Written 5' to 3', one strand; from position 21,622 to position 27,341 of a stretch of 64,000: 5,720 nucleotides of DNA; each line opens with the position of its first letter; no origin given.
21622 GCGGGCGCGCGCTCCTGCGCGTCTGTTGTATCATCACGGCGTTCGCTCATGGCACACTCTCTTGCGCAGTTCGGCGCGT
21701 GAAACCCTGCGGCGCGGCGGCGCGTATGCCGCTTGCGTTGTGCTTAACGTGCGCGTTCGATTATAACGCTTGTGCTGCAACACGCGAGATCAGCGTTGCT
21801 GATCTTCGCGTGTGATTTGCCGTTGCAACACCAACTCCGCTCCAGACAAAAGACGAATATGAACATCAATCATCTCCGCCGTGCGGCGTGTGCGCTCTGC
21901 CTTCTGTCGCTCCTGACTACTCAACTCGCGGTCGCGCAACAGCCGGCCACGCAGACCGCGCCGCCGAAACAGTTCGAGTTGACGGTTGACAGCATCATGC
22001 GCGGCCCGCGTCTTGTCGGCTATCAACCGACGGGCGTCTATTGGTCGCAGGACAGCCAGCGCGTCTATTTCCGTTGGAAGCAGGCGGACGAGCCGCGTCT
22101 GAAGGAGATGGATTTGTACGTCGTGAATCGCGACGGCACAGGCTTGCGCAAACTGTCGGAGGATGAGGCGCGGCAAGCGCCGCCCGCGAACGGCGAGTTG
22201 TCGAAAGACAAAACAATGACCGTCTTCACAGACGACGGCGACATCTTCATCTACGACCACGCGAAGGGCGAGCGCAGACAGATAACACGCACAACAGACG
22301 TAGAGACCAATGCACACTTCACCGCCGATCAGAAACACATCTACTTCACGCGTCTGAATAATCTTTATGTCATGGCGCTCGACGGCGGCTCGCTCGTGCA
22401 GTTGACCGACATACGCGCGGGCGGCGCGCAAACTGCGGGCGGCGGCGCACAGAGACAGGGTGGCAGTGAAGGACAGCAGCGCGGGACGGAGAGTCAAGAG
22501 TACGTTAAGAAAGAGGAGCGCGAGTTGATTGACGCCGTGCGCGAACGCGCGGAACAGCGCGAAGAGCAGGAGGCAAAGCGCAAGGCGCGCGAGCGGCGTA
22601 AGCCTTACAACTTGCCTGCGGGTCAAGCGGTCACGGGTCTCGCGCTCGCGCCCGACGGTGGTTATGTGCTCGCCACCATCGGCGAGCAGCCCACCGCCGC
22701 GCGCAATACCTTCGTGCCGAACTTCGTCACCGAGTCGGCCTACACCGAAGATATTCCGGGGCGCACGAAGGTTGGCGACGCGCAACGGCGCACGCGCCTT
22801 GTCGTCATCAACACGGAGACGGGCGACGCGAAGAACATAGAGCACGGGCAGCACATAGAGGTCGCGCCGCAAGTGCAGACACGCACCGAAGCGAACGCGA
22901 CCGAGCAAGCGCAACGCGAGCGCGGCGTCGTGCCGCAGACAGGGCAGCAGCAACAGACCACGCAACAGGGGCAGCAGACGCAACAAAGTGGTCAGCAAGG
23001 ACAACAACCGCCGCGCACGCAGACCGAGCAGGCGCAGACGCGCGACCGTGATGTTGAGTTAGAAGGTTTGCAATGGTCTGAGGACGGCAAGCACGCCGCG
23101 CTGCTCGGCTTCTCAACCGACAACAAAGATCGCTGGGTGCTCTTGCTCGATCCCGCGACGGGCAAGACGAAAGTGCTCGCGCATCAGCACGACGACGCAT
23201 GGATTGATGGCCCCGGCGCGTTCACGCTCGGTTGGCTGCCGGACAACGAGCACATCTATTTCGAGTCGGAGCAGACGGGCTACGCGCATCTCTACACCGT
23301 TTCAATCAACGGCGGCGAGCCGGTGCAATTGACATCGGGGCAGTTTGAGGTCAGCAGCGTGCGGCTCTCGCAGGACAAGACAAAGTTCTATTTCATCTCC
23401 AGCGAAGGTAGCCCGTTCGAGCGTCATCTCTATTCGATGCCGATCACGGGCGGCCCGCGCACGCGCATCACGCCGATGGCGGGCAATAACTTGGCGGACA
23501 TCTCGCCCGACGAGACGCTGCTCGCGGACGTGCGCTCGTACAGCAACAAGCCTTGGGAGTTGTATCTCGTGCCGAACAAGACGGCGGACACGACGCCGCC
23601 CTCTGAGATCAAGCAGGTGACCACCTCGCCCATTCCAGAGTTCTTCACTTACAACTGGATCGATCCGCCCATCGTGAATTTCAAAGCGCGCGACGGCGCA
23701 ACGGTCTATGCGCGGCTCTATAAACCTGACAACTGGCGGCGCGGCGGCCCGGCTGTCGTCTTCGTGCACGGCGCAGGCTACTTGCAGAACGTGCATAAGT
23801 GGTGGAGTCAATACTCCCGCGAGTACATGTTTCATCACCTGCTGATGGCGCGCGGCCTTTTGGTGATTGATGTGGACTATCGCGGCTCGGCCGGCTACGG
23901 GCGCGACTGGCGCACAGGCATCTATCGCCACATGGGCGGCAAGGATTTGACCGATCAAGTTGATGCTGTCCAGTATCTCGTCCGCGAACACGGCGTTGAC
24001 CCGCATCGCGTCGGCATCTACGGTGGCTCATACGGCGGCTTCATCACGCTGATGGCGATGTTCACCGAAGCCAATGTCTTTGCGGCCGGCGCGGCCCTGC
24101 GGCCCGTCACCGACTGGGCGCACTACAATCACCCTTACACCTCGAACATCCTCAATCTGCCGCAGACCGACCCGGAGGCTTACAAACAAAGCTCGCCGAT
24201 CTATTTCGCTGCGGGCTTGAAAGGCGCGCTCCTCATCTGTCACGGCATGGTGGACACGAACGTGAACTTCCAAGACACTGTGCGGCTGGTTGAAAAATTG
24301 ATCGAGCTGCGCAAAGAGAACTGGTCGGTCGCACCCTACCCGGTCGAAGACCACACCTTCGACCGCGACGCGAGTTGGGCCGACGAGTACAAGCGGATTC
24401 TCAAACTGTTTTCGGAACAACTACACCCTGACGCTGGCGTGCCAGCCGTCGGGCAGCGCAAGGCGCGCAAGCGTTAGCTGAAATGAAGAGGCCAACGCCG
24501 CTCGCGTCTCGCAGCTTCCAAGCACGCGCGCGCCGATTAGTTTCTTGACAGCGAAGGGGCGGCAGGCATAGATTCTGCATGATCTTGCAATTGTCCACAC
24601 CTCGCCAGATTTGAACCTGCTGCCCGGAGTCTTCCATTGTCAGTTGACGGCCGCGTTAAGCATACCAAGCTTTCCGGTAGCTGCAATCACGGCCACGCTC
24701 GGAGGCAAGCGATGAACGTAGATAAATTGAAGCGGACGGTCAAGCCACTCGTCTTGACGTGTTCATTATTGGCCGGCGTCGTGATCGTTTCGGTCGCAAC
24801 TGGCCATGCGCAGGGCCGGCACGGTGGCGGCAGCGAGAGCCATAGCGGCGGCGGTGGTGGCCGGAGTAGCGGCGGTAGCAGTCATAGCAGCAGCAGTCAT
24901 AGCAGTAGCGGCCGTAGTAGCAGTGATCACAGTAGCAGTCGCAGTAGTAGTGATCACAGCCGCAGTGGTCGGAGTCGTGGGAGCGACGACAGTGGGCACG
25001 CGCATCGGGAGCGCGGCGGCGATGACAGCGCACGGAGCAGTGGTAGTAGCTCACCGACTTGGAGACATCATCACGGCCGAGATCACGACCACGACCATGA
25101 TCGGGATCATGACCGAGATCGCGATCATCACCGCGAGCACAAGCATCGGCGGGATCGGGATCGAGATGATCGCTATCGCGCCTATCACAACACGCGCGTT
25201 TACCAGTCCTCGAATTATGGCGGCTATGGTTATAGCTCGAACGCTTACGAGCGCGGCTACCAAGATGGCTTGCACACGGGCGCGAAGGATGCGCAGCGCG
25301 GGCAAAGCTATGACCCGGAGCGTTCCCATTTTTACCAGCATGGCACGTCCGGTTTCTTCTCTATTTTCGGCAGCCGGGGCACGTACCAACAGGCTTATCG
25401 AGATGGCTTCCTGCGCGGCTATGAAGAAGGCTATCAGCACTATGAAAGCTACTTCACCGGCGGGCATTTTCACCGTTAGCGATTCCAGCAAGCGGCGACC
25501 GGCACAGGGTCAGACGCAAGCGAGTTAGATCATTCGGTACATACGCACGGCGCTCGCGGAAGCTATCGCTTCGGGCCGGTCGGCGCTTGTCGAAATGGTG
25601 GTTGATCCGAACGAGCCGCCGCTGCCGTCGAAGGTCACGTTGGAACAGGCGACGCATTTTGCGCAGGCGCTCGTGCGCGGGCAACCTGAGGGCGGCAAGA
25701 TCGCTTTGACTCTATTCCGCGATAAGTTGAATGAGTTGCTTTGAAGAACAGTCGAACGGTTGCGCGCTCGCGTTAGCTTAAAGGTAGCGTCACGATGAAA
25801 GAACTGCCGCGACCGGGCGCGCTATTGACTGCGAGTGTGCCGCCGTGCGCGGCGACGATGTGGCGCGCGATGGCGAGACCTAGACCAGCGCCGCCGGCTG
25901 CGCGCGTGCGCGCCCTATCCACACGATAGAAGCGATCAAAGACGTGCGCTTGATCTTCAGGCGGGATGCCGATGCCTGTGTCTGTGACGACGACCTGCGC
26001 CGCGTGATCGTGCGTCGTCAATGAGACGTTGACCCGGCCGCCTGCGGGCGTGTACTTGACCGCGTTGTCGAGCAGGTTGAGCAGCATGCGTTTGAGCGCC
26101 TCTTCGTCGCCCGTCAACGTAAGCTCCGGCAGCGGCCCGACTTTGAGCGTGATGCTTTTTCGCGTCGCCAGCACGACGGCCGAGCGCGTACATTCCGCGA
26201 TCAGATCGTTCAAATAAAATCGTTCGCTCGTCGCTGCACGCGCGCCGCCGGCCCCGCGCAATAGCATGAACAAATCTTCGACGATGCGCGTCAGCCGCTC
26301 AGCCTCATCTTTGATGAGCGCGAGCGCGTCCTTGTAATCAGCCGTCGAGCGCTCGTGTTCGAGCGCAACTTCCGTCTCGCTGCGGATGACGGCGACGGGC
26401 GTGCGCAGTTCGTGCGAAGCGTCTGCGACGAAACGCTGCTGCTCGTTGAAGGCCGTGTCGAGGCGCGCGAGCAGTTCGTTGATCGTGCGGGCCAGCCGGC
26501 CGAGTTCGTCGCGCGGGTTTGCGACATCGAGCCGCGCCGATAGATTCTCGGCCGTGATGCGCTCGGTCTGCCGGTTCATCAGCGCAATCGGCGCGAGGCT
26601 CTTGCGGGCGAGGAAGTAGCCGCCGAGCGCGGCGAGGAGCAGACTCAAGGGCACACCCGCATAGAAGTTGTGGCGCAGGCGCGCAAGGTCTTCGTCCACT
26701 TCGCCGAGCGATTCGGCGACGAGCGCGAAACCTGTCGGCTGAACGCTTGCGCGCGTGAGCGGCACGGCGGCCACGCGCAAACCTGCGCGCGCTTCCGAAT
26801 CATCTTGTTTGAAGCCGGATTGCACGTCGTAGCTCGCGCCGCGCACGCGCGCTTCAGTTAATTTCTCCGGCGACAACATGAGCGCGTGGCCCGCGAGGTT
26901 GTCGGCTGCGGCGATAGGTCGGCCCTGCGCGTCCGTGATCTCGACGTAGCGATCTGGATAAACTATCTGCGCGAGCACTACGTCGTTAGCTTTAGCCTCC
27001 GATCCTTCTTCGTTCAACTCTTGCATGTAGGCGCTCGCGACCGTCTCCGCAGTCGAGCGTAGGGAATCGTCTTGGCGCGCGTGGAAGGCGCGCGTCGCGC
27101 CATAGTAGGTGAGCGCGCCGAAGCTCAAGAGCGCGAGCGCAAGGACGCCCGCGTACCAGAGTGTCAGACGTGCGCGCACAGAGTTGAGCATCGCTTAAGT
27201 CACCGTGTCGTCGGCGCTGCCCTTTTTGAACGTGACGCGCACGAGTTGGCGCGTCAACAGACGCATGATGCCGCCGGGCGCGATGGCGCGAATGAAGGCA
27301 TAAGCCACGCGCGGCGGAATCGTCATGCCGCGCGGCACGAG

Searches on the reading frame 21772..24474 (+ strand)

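Call 48: search_protein_families(library=pfam, proteins=[window:21772-24474:+], max_evalue=0.00001)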
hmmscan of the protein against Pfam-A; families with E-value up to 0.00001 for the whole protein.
window:21772-24474:+ (901 aa): 5 families
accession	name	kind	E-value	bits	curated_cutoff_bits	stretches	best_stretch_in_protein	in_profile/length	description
PF00326.27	Peptidase_S9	-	4.9e-44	150.8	22.6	1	690-884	9-210/213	Prolyl oligopeptidase family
PF00930.27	DPPIV_N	-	1.2e-31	110.2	22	1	421-586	177-345/354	Dipeptidyl peptidase IV (DPP IV) N-terminal region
PF20434.5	BD-FAE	-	4.5e-13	49.6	26.8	1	649-843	3-215/215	BD-FAE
PF02129.25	Peptidase_S15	-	1.4e-09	38.5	23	1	641-787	1-138/262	X-Pro dipeptidyl-peptidase (S15 family)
PF12697.13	Abhydrolase_6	-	6.5e-07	30.7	26.3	1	662-889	1-203/217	Alpha/beta hydrolase family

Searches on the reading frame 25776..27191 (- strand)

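Call 48: search_protein_families(library=pfam, proteins=[window:25776-27191:-], max_evalue=0.00001)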
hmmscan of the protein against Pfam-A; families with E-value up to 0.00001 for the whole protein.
window:25776-27191:- (472 aa): 3 families
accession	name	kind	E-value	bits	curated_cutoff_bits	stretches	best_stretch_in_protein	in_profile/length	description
PF02518.31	HATPase_c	-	1.1e-33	116.4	26.4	1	361-471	1-109/111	Histidine kinase-, DNA gyrase B-, and HSP90-like ATPase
PF00512.31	HisKA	-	1.4e-15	57.5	26.9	1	251-311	2-61/66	His Kinase A (phospho-acceptor) domain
PF00672.30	HAMP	-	6.2e-12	46.1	25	1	193-245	1-52/53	HAMP domain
